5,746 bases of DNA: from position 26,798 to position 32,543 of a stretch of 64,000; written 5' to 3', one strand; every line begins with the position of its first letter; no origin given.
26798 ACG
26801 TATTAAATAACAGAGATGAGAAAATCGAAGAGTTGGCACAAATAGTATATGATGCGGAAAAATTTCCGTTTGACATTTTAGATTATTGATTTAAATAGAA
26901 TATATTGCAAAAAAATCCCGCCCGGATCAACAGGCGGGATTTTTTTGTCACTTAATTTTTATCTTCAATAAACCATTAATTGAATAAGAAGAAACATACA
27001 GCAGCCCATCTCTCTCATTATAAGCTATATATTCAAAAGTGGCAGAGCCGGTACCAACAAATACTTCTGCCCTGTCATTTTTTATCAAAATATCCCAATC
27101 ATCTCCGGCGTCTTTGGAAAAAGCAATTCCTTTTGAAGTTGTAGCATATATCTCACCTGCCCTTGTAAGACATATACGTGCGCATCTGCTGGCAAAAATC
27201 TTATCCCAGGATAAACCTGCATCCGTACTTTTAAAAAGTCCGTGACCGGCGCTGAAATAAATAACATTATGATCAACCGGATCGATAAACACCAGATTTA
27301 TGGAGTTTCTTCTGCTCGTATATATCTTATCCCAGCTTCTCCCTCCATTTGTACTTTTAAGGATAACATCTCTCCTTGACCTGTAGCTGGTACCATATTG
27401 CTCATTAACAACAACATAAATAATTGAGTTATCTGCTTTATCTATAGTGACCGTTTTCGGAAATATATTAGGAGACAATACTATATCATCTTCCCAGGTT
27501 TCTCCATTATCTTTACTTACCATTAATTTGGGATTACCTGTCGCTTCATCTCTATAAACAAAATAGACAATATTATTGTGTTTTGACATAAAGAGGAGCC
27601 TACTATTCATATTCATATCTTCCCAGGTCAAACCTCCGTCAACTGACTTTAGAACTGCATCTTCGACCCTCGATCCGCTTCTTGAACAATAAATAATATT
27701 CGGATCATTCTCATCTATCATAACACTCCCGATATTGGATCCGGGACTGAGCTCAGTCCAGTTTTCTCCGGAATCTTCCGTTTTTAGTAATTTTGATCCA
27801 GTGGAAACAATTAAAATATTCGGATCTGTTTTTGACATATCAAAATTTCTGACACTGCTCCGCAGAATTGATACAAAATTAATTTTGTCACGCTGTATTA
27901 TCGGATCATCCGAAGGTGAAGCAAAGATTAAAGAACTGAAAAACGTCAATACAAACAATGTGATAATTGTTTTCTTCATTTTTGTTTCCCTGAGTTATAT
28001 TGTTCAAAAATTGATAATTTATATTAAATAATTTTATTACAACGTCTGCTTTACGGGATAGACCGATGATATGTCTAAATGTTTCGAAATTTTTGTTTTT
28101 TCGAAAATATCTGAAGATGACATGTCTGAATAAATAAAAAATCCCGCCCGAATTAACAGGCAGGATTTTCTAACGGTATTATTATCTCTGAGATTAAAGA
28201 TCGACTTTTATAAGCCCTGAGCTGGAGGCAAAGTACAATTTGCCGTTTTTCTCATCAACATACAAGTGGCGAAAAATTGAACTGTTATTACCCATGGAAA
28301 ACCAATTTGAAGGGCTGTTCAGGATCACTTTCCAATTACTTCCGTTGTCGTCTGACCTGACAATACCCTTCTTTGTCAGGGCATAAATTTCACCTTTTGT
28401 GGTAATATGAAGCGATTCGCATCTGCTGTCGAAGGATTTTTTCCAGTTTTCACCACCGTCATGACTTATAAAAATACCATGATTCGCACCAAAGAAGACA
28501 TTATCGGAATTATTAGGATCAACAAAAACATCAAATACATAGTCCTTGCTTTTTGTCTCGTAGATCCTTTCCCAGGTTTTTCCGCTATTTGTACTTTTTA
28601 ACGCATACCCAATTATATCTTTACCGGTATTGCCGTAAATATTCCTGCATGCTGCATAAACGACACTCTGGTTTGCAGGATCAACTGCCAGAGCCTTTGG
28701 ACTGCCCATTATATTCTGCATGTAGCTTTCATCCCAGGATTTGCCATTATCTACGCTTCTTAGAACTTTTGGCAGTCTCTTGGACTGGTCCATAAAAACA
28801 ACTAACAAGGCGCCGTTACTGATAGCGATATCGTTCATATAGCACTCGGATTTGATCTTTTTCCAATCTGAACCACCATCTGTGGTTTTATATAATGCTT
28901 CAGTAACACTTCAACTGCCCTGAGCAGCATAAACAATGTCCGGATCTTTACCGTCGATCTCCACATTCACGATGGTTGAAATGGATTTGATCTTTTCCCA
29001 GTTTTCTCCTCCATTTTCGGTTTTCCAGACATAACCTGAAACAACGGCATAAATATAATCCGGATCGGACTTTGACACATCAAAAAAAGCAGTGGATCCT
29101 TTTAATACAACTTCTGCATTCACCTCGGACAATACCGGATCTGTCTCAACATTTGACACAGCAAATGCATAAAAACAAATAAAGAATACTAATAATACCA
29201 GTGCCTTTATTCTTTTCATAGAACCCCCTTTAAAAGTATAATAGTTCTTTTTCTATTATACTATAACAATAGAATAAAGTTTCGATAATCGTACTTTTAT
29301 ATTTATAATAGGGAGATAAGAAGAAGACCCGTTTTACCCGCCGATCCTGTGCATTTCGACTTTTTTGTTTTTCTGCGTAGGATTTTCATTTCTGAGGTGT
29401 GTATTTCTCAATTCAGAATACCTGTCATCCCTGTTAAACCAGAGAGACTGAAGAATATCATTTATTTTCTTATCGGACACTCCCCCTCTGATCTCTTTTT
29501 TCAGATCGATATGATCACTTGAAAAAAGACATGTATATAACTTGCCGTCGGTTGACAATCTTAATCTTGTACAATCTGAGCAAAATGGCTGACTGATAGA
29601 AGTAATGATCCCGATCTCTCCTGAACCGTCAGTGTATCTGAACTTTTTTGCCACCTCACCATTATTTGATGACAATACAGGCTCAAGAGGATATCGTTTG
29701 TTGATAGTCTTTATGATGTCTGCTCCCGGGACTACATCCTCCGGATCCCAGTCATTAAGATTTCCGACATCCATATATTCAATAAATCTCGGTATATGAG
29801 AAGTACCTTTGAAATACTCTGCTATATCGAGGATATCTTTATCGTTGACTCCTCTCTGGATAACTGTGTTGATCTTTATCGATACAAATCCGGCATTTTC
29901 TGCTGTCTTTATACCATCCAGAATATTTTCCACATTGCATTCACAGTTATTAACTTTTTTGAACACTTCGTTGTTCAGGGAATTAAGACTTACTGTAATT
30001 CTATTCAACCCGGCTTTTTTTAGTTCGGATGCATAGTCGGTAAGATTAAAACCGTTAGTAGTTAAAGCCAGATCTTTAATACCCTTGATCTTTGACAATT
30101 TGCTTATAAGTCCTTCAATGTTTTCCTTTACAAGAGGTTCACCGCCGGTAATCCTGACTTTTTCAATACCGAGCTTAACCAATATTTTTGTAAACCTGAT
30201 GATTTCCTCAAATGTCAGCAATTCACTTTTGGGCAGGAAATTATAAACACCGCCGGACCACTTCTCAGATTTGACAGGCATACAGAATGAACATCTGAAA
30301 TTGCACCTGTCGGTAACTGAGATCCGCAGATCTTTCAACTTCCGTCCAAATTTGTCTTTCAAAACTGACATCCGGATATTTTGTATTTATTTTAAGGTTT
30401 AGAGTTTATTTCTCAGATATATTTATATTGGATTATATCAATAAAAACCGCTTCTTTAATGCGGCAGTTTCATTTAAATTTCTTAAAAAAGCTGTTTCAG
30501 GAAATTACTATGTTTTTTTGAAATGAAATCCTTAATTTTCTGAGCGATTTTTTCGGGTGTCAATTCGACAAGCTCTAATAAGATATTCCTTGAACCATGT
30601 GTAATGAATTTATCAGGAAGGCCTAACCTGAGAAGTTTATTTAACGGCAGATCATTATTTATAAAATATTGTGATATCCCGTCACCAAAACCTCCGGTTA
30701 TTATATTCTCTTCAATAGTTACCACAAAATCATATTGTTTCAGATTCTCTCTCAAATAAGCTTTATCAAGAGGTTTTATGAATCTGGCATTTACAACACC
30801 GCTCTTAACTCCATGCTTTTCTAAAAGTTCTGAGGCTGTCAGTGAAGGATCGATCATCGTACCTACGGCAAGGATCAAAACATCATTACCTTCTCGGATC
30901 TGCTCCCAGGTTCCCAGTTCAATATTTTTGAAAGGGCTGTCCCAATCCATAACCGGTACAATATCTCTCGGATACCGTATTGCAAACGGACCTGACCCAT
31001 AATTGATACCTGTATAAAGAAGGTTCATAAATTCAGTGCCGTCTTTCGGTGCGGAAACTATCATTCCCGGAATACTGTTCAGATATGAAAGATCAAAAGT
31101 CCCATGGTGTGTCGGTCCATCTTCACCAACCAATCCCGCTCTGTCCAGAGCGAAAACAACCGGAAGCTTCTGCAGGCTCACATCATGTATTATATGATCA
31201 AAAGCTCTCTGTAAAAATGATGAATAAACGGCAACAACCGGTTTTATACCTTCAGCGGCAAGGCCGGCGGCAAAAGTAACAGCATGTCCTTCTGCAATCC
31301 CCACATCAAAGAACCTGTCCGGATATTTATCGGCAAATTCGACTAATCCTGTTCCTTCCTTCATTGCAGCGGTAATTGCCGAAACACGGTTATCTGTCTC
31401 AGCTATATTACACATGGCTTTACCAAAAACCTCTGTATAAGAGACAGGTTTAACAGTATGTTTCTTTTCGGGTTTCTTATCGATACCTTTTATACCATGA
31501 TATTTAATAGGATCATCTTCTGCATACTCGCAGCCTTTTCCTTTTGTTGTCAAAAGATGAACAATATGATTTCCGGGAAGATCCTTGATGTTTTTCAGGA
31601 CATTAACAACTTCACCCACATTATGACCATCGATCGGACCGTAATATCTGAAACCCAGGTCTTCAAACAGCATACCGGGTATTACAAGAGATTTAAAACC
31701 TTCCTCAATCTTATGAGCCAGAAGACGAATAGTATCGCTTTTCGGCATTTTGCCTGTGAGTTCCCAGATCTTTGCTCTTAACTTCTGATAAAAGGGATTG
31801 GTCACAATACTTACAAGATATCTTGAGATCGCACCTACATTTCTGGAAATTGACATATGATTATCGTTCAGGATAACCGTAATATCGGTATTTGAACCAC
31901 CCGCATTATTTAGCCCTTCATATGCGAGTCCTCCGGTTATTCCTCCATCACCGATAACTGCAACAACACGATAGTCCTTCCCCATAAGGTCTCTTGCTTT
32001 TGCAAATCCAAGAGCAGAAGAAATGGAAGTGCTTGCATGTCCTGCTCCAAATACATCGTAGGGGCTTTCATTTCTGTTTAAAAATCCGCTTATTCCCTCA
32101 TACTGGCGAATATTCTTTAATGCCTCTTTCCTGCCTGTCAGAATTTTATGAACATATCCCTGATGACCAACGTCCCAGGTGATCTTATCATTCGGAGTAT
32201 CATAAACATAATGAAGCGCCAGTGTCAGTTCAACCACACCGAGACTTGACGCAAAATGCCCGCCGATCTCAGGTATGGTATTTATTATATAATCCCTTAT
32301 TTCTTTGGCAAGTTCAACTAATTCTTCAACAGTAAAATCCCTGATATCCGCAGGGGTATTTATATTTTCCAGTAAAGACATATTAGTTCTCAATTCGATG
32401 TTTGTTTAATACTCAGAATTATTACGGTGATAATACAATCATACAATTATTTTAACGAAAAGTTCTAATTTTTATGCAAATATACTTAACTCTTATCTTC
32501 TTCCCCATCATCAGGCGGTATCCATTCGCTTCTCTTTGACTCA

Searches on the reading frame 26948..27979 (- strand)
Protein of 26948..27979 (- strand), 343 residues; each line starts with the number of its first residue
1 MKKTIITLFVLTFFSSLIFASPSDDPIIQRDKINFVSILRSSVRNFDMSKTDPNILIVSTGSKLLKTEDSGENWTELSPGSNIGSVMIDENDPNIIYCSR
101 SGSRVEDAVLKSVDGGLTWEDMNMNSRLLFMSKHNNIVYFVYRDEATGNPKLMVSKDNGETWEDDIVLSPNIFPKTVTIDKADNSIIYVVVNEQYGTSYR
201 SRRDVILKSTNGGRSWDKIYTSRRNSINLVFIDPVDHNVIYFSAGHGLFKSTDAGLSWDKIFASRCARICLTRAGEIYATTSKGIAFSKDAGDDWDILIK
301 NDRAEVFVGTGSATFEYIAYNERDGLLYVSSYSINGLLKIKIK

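Call 70: search_protein_families(library=pfam, proteins=[window:26948-27979:-], max_evalue=0.00001)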
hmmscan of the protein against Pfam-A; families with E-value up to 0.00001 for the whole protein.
window:26948-27979:- (343 aa): 5 families
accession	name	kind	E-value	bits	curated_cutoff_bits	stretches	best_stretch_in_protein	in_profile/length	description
PF15902.12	Sortilin-Vps10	-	2.9e-17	63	33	1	109-223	3-116/446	Sortilin, neurotensin receptor 3,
PF14870.12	PSII_BNR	-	2e-10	40.8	27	0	107-200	38-129/303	Photosynthesis system II assembly factor YCF48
PF13088.12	BNR_2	-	2.1e-08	34.3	31.4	0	103-221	134-253/277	BNR repeat-like domain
PF02012.26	BNR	-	6.2e-08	31.9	27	0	154-163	2-11/12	BNR/Asp-box repeat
PF13810.12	DUF4185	-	7.6e-06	25.8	39.5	0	277-331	121-178/309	Domain of unknown function (DUF4185)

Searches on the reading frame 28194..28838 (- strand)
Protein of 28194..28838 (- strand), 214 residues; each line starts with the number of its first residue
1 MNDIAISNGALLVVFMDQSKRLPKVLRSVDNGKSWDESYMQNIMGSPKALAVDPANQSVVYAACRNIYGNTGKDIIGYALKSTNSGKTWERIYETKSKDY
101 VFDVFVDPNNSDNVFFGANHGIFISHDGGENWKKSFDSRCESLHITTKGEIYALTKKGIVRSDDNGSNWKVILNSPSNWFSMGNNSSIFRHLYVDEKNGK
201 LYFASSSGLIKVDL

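Call 71: search_protein_families(library=pfam, proteins=[window:28194-28838:-], max_evalue=0.00001)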
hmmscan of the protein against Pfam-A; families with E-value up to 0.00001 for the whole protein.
window:28194-28838:- (214 aa): 2 families
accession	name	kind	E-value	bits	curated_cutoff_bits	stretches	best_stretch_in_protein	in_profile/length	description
PF15902.12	Sortilin-Vps10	-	8.5e-11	41.7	33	1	81-134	5-59/446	Sortilin, neurotensin receptor 3,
PF02012.26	BNR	-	2.6e-10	39.1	27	0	123-134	1-12/12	BNR/Asp-box repeat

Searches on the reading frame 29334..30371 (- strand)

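Call 71: search_protein_families(library=pfam, proteins=[window:29334-30371:-], max_evalue=0.00001)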
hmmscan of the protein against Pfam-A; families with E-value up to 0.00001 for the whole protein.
window:29334-30371:- (345 aa): 2 families
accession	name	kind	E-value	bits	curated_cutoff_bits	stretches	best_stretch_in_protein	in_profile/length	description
PF06463.18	Mob_synth_C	-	2.7e-37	128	37.4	1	195-319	4-127/128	Molybdenum Cofactor Synthesis C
PF04055.27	Radical_SAM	-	4.7e-35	121.6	29.5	1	17-186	1-165/166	Radical SAM superfamily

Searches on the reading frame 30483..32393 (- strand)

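Call 71: search_protein_families(library=pfam, proteins=[window:30483-32393:-], max_evalue=0.00001)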
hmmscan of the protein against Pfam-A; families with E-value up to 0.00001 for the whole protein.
window:30483-32393:- (636 aa): 3 families
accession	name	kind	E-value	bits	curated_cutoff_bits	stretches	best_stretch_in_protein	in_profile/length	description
PF13292.11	DXP_synthase_N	-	4.3e-115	384.1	21.2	1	8-282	1-274/274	1-deoxy-D-xylulose-5-phosphate synthase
PF02779.29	Transket_pyr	-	9.9e-47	159.2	27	1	316-479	2-172/174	Transketolase, pyrimidine binding domain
PF02780.25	Transketolase_C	-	3.8e-28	98.3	25.9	1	494-616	1-124/124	Transketolase, C-terminal domain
